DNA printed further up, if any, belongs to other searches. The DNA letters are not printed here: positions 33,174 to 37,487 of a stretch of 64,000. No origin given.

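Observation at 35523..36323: HNH-endonuclease intein splitting the GYGFNK-SHSQAYA active-site motif of DnaE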

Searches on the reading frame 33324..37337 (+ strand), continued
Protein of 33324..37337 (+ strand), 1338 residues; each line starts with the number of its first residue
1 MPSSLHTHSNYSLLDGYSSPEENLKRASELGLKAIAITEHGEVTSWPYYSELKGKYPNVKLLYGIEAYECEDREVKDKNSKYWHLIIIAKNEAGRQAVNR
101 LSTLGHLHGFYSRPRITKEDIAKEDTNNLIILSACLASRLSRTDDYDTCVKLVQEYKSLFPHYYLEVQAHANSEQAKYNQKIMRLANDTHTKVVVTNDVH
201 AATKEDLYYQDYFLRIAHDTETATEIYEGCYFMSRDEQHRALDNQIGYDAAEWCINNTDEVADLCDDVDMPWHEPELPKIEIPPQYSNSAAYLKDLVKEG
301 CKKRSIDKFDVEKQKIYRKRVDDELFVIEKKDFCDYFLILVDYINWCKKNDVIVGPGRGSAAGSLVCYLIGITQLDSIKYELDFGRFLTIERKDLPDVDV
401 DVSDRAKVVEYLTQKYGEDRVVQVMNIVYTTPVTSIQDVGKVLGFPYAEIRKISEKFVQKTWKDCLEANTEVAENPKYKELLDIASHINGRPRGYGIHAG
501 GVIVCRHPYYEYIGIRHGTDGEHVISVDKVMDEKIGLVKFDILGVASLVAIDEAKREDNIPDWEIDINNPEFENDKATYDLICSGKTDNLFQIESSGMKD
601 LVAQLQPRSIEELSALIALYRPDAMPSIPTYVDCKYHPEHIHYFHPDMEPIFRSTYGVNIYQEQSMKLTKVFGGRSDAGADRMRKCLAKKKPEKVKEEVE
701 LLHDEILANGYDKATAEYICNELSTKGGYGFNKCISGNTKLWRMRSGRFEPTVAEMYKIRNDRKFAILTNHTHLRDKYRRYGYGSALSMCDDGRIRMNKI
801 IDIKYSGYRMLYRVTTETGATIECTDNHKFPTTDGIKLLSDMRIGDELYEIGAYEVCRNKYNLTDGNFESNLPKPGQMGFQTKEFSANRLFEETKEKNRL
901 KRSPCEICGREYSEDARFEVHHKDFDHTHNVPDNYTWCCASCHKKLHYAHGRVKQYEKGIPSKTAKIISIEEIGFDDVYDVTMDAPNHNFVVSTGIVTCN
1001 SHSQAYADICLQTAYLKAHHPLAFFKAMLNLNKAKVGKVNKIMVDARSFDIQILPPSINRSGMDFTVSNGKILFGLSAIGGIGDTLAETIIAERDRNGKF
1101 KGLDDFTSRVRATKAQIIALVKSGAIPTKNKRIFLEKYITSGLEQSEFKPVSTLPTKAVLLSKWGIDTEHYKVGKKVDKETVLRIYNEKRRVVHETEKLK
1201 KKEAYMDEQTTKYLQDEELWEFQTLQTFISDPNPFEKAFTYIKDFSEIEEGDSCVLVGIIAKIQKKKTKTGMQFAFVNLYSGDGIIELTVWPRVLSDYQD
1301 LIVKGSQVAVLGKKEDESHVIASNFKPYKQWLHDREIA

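Call 19: find_encoding_contigs(protein=P0090, flank=10000, max_places=2)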
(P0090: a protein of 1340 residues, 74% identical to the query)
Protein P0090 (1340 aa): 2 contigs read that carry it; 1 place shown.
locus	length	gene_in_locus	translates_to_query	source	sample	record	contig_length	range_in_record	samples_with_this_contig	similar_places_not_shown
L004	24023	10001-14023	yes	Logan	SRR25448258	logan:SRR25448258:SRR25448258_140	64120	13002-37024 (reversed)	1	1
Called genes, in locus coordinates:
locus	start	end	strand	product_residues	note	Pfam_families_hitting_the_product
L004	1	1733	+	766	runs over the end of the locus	PF21189:PHA02142, PF14890:Intein_splicing, PF03161:LAGLIDADG_2, PF09414:RNA_ligase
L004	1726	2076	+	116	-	-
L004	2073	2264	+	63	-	-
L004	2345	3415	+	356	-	PF27337:YorF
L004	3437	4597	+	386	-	PF13479:AAA_24 (weak)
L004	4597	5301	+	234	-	-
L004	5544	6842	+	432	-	-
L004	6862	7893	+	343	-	-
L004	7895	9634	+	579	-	PF01368:DHH, PF02272:DHHA1 (faint), PF17768:RecJ_OB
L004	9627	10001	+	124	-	-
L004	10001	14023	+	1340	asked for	PF02811:PHP, PF07733:DNA_pol3_alpha, PF17657:DNA_pol3_finger, PF14890:Intein_splicing, PF14579:HHH_6, PF01336:tRNA_anti-codon (weak)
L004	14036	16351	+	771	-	PF14520:HHH_5 (faint), PF14490:HHH_RecD2, PF01443:Viral_helicase1 (faint), PF13245:AAA_19, PF13604:AAA_30, PF18335:SH3_13, PF13538:UvrD_C_2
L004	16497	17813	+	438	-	PF01068:DNA_ligase_A_M (weak), PF14743:DNA_ligase_OB_2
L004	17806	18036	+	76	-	-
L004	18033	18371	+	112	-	-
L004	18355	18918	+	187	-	-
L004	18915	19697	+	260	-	PF02511:Thy1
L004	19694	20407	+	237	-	PF11753:DUF3310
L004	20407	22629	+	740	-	PF03477:ATP-cone, PF13597:NRDD, PF11230:YjjI-like (faint), PF01228:Gly_radical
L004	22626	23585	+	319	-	PF19835:SegE_GIY-YIG (weak), PF07460:NUMOD3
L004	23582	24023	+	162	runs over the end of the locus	PF13353:Fer4_12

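Call 21: find_related_loci(query=window:33324-37337:+, collection=viral_contigs, flank=3000)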
Query window:33324-37337:+ (1338 aa) in viral_contigs; peptide patterns used: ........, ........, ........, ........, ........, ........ (x = any residue, [..] = any of these).
98 stretches matched a pattern; 78 encode a relative of the query (tblastn E <= 1e-3); 59 distinct loci.
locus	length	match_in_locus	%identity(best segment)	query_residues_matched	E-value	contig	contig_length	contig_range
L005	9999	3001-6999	95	5-1338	0e+0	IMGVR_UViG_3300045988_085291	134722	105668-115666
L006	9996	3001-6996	98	5-1337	0e+0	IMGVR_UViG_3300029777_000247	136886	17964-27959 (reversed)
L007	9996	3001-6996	96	5-1337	0e+0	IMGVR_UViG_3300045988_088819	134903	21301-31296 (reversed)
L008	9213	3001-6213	98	1-1338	0e+0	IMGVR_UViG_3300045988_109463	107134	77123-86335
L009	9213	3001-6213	98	1-1338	0e+0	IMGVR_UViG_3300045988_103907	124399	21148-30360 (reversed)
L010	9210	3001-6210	96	1-1337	0e+0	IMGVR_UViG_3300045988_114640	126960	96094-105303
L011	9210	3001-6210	96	1-1337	0e+0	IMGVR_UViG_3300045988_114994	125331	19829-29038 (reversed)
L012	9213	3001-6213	97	1-1338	0e+0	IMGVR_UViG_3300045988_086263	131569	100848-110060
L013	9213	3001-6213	97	1-1338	0e+0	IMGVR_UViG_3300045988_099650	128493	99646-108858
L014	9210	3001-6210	97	1-1337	0e+0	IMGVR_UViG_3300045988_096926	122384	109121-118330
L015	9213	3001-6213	97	1-1338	0e+0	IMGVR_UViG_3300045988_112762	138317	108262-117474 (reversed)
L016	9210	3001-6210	97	1-1337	0e+0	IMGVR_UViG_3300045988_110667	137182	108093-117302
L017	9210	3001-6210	96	1-1337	0e+0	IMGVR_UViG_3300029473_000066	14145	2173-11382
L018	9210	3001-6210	97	1-1337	0e+0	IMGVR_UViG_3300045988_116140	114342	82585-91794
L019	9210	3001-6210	96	1-1337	0e+0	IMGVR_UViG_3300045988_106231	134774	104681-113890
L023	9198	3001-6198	97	5-1338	0e+0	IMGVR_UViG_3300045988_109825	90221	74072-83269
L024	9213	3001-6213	97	1-1338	0e+0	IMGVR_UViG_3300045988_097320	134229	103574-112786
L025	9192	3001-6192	97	7-1338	0e+0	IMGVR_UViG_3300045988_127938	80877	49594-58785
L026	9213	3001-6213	96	1-1338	0e+0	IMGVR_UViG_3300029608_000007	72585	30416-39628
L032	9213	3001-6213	96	1-1338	0e+0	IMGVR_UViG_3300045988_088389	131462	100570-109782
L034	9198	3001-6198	96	5-1338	0e+0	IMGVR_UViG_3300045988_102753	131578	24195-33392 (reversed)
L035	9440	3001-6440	96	1-1338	0e+0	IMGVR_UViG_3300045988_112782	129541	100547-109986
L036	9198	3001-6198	96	5-1338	0e+0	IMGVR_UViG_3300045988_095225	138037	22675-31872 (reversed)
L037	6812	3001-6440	96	1-1338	0e+0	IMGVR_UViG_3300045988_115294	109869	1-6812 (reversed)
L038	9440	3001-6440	96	1-1338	0e+0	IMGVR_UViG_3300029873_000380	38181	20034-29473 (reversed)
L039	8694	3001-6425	96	5-1338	0e+0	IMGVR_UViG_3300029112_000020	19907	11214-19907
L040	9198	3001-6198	96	5-1338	0e+0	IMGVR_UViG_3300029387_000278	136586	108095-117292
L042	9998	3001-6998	96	5-1338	0e+0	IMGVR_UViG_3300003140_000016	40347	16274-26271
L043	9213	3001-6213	97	1-1338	0e+0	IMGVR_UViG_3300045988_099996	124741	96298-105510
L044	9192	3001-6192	96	7-1338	0e+0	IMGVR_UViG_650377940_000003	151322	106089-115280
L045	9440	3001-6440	96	1-1338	0e+0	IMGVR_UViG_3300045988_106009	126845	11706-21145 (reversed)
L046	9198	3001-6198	97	5-1338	0e+0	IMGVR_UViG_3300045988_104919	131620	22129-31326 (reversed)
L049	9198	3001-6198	96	5-1338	0e+0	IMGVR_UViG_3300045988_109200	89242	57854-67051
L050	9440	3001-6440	96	1-1338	0e+0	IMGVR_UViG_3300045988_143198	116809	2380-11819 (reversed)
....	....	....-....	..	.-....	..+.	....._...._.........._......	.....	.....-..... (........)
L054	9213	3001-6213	97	1-1338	0e+0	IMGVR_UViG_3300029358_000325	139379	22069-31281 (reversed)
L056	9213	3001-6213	97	1-1338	0e+0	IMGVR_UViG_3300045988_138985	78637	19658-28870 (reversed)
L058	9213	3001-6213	97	1-1338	0e+0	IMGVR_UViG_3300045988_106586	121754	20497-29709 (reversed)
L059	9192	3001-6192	97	7-1338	0e+0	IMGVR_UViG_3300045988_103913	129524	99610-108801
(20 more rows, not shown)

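Call 37: find_related_loci(query=window:33324-37337:+, collection=genome_contigs, flank=3000)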
Query window:33324-37337:+ (1338 aa) in genome_contigs; peptide patterns used: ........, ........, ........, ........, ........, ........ (x = any residue, [..] = any of these).
57 stretches matched a pattern; 1 encode a relative of the query (tblastn E <= 1e-3); 1 distinct loci.
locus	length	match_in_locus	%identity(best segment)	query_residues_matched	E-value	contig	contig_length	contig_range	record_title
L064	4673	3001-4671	27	5-540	5e-50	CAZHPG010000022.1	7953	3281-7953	MAG TPA_asm: uncultured Muribaculaceae bacterium isolate SRP220891_co1_206 genome assembly, contig: NODE_17922_length_79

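Call 57: list_cluster_members(proteins=[P0001, P0090, P0128, P0130, P0139, P0142, P0145, P0154, P0168, P0157])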
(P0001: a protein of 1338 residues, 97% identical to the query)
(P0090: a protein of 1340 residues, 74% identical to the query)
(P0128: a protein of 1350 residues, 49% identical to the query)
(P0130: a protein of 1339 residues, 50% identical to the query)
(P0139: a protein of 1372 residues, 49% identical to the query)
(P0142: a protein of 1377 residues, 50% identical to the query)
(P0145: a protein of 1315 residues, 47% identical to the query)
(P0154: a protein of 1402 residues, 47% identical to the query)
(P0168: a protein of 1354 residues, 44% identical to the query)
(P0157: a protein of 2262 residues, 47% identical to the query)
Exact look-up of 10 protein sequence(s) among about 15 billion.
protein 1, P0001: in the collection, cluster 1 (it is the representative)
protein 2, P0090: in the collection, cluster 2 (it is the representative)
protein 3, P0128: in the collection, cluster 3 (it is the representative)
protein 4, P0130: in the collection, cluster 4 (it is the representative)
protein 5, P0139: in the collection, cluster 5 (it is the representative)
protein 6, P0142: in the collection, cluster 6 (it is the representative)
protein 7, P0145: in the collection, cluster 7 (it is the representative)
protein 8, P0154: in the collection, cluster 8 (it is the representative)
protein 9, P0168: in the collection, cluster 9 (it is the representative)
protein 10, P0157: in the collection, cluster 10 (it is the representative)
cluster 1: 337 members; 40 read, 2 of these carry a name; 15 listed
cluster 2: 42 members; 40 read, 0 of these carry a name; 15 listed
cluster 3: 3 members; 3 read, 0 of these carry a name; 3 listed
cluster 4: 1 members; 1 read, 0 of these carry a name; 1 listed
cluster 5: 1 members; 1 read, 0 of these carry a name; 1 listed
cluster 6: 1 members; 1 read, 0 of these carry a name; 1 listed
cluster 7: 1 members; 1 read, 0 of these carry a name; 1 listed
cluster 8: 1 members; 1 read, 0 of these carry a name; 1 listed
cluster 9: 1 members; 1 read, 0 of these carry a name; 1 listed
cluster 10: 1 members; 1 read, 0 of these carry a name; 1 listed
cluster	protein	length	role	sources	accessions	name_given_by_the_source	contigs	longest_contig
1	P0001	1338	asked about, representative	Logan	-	-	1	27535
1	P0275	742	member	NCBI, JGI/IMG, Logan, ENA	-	DNA polymerase-3 subunit alpha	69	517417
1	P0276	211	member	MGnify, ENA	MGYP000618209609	FL=1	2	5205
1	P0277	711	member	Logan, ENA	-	-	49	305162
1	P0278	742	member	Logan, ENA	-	-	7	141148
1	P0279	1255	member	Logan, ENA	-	-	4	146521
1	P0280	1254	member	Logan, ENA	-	-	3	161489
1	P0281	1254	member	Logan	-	-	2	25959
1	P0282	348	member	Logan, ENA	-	-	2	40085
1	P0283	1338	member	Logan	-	-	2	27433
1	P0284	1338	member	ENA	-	-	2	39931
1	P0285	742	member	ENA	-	-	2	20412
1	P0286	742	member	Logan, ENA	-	-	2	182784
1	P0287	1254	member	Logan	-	-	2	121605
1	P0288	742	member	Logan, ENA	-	-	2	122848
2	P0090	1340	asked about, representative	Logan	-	-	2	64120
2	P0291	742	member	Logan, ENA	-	-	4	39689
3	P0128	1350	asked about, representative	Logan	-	-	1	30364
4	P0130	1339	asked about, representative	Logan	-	-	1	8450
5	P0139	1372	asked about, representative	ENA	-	-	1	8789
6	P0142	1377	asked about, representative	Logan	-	-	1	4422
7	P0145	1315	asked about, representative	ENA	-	-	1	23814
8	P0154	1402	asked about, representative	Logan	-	-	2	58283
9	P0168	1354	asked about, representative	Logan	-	-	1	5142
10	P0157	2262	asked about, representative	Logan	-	-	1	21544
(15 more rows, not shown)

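Call 60: find_encoding_contigs(protein=P0291, flank=3000, max_places=3)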
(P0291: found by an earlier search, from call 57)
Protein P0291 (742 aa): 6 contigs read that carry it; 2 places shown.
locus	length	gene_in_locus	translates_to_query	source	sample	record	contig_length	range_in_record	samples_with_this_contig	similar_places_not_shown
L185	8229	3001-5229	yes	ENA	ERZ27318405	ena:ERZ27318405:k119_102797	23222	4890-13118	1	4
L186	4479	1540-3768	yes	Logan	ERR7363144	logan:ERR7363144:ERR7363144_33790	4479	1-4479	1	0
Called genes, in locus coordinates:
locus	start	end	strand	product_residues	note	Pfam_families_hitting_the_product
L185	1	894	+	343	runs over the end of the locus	-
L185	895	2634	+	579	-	PF01368:DHH, PF17768:RecJ_OB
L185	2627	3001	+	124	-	-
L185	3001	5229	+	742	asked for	PF02811:PHP, PF07733:DNA_pol3_alpha, PF17657:DNA_pol3_finger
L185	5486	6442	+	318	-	PF14579:HHH_6, PF01336:tRNA_anti-codon (weak)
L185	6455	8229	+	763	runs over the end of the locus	PF14490:HHH_RecD2, PF01443:Viral_helicase1 (faint), PF13245:AAA_19, PF13604:AAA_30, PF18335:SH3_13, PF13538:UvrD_C_2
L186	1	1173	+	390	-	?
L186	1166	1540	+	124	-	-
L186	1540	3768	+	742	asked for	PF02811:PHP, PF07733:DNA_pol3_alpha, PF17657:DNA_pol3_finger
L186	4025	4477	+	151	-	?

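Call 72: find_encoding_contigs(protein=P0279, flank=2500, max_places=1)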
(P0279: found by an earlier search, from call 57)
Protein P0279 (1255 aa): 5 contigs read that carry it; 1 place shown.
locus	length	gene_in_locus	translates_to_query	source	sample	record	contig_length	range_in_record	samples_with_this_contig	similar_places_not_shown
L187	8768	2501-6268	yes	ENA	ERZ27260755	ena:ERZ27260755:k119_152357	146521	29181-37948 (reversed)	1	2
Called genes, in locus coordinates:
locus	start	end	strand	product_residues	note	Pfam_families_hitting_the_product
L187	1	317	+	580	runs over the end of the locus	PF01368:DHH, PF17768:RecJ_OB (weak)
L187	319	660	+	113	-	-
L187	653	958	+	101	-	-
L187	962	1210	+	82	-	-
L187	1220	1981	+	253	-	PF00149:Metallophos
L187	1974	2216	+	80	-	PF24233:DUF7446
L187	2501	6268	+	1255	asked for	PF02811:PHP, PF07733:DNA_pol3_alpha, PF17657:DNA_pol3_finger, PF14890:Intein_splicing, PF14579:HHH_6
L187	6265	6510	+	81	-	-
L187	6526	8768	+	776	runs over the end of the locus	PF23139:OB_YrrC (weak), PF14490:HHH_RecD2, PF01443:Viral_helicase1 (faint), PF05970:PIF1 (faint), PF13245:AAA_19, PF13604:AAA_30, PF18335:SH3_13, PF13538:UvrD_C_2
